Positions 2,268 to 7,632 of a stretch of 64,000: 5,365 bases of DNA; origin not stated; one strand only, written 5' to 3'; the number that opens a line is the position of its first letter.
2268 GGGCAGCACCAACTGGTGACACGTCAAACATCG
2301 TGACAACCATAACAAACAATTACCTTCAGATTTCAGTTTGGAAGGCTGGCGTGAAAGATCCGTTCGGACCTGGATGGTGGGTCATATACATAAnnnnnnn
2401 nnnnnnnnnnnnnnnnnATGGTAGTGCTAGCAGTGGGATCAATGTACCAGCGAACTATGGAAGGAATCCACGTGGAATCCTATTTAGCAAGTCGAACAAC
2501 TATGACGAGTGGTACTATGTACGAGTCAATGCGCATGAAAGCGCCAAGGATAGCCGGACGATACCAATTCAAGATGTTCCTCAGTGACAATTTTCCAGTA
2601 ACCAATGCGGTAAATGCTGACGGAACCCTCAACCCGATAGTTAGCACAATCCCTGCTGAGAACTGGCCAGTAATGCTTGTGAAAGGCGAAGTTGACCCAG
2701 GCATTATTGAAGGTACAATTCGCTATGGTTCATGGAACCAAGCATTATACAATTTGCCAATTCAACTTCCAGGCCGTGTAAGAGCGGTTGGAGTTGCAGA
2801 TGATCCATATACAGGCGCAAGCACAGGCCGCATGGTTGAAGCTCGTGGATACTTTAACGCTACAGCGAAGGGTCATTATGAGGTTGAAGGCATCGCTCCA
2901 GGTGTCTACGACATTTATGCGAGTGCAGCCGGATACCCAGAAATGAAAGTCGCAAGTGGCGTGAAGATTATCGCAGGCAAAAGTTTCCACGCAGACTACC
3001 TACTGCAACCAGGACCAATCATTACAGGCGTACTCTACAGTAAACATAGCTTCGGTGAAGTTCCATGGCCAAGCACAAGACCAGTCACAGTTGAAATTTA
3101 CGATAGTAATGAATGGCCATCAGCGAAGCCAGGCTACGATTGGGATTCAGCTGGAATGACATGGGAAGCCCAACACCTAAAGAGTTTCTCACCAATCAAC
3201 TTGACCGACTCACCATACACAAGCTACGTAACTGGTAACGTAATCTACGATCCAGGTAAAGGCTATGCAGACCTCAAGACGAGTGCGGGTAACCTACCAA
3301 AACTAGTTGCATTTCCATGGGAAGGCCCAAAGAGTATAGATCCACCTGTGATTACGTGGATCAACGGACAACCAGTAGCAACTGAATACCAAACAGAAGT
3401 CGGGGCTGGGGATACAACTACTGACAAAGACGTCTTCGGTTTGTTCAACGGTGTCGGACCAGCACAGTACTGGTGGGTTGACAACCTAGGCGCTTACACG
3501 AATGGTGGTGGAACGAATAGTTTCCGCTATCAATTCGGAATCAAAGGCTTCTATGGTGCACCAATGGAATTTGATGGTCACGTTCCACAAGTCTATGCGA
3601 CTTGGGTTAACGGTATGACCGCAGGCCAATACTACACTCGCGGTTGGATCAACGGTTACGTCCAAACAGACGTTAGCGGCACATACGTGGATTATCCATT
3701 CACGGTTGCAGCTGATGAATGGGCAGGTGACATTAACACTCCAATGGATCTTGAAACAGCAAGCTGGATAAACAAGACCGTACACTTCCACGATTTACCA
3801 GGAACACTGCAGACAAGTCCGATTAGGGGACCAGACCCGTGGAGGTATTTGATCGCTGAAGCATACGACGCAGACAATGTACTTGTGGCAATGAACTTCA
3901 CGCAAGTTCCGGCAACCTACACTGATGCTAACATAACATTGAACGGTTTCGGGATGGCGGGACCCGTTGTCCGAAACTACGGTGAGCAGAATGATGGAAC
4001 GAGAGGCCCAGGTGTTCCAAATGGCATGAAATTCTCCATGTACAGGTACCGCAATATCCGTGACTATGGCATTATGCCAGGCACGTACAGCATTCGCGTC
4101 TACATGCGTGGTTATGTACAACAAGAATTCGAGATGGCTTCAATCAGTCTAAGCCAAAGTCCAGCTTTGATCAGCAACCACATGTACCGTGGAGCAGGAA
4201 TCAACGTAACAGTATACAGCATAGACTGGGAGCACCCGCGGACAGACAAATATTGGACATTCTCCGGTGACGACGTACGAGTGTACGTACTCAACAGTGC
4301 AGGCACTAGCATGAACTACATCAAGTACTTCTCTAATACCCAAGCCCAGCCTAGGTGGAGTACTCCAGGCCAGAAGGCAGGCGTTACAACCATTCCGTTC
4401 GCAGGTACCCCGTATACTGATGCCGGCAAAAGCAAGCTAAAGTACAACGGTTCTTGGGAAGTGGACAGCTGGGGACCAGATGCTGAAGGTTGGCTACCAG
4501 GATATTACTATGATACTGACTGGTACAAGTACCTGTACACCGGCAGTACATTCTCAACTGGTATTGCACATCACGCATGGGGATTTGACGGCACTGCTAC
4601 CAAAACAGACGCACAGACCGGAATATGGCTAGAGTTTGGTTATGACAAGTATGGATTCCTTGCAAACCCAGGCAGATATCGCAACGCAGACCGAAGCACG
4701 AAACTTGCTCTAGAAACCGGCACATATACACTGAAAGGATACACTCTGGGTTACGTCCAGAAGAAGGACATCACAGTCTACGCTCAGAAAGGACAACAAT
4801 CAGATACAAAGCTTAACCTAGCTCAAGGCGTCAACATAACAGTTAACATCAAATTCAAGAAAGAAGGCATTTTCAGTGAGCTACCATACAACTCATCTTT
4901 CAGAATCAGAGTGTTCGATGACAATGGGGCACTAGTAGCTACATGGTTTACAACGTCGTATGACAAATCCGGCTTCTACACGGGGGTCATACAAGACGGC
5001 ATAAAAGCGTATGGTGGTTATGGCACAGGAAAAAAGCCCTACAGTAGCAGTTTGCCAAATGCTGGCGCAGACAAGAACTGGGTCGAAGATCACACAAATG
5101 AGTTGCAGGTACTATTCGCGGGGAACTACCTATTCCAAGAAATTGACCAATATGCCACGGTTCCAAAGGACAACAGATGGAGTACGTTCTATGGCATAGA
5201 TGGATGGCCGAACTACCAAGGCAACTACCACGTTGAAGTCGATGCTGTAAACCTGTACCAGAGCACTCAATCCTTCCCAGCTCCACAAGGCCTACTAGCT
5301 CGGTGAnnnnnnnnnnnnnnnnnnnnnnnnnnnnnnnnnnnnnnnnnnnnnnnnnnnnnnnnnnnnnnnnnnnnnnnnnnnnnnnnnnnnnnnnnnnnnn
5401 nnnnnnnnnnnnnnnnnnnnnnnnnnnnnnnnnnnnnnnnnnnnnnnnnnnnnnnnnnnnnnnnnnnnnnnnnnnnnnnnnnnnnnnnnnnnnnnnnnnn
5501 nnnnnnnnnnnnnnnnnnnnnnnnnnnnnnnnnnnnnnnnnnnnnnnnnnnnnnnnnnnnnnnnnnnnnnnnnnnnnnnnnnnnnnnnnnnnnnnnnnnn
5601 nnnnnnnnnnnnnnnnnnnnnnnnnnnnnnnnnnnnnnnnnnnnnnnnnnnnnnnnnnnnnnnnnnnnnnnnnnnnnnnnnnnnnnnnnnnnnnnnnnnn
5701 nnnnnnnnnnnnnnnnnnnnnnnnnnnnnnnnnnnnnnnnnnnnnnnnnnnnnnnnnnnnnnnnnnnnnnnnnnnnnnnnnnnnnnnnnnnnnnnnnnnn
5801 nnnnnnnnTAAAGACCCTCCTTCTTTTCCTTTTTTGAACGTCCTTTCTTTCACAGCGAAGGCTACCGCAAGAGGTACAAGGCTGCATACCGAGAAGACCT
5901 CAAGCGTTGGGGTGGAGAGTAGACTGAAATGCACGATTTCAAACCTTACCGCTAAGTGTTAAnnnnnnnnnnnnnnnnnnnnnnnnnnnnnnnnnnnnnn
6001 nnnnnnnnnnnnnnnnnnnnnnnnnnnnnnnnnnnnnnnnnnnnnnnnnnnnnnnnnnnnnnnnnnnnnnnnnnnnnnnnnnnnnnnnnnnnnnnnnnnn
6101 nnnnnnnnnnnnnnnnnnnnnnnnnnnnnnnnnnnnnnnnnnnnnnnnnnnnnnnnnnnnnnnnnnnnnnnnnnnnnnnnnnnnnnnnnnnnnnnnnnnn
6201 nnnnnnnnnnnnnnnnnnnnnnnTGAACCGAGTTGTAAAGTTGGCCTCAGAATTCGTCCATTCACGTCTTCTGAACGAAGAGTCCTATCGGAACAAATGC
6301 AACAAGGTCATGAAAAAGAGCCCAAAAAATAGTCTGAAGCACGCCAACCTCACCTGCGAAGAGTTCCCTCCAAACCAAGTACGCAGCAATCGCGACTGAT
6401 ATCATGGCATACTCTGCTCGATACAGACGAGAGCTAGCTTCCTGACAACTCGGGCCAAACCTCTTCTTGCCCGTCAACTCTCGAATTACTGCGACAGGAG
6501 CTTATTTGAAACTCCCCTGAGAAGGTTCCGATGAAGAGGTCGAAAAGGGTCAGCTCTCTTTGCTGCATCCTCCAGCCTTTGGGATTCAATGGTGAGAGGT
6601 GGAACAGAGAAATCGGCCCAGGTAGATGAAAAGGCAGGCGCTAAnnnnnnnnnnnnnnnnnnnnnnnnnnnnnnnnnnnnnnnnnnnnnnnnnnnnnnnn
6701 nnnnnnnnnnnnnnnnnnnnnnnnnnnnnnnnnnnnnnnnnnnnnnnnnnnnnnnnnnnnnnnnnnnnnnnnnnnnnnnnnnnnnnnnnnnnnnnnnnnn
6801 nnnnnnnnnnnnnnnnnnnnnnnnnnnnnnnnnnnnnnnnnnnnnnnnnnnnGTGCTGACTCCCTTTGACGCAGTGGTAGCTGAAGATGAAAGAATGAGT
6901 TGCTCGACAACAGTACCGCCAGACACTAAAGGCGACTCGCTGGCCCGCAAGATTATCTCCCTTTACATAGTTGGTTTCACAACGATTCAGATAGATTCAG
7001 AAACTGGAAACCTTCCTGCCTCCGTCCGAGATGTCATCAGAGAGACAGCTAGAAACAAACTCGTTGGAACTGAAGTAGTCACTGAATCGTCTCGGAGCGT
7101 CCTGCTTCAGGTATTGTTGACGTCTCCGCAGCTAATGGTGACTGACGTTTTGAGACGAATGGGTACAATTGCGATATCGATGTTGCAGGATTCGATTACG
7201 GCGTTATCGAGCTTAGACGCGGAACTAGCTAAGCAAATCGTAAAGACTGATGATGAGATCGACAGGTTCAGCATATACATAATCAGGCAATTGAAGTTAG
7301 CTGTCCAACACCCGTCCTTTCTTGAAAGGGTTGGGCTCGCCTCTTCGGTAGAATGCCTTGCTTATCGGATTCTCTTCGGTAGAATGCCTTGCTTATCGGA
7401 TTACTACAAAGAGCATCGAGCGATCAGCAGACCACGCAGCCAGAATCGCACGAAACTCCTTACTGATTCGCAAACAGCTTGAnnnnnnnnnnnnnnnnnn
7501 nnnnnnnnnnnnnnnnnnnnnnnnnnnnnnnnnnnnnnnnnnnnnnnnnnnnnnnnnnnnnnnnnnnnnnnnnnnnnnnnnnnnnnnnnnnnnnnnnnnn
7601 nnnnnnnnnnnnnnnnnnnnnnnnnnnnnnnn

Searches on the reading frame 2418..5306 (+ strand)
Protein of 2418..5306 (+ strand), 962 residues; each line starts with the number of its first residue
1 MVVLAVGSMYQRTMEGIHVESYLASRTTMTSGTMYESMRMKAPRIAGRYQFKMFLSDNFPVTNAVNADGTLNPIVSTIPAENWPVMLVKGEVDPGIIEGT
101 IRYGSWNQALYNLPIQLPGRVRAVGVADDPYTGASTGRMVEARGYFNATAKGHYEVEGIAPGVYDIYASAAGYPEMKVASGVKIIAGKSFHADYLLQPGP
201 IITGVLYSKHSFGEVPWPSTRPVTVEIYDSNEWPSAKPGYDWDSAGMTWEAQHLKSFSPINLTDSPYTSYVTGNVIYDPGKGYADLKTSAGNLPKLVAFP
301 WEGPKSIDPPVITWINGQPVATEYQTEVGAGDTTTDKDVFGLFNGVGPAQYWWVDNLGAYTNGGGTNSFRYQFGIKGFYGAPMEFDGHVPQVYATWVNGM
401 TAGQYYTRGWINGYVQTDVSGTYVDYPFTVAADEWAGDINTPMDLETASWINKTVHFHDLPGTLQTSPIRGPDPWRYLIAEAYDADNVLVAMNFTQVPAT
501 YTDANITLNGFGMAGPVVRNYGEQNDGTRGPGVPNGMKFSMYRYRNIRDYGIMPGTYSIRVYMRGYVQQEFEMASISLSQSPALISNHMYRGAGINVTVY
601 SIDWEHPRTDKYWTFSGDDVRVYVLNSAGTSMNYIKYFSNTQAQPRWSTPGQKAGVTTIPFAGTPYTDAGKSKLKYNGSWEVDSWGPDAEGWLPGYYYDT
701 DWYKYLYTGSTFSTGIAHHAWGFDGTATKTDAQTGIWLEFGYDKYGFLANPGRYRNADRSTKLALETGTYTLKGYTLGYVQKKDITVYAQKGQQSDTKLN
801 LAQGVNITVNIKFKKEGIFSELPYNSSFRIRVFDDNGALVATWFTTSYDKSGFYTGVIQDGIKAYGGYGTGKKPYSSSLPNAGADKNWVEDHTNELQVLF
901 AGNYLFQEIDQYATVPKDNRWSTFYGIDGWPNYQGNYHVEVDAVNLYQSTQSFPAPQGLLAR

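Call 52: search_protein_families(library=pfam, proteins=[window:2418-5306:+], max_evalue=0.001)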
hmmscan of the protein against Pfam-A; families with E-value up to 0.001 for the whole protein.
window:2418-5306:+ (962 aa): 1 family
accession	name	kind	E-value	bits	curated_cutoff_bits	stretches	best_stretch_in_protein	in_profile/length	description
PF13620.12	CarboxypepD_reg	-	2.3e-05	25.1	32.3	0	148-188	34-73/82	Carboxypeptidase regulatory-like domain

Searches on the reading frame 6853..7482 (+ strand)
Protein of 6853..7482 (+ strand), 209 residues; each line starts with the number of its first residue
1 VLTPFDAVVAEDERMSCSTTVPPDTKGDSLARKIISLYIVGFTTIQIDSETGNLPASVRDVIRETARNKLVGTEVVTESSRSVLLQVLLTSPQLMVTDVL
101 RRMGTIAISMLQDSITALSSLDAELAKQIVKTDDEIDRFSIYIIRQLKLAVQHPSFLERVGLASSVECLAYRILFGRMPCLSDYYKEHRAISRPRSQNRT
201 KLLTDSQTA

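Call 52: search_protein_families(library=pfam, proteins=[window:6853-7482:+], max_evalue=0.001)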
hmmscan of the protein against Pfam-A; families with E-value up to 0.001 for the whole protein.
window:6853-7482:+ (209 aa): 1 family
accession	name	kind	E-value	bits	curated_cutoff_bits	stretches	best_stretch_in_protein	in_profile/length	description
PF01895.24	PhoU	-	1.5e-11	44.9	23.5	1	100-152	1-54/89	PhoU domain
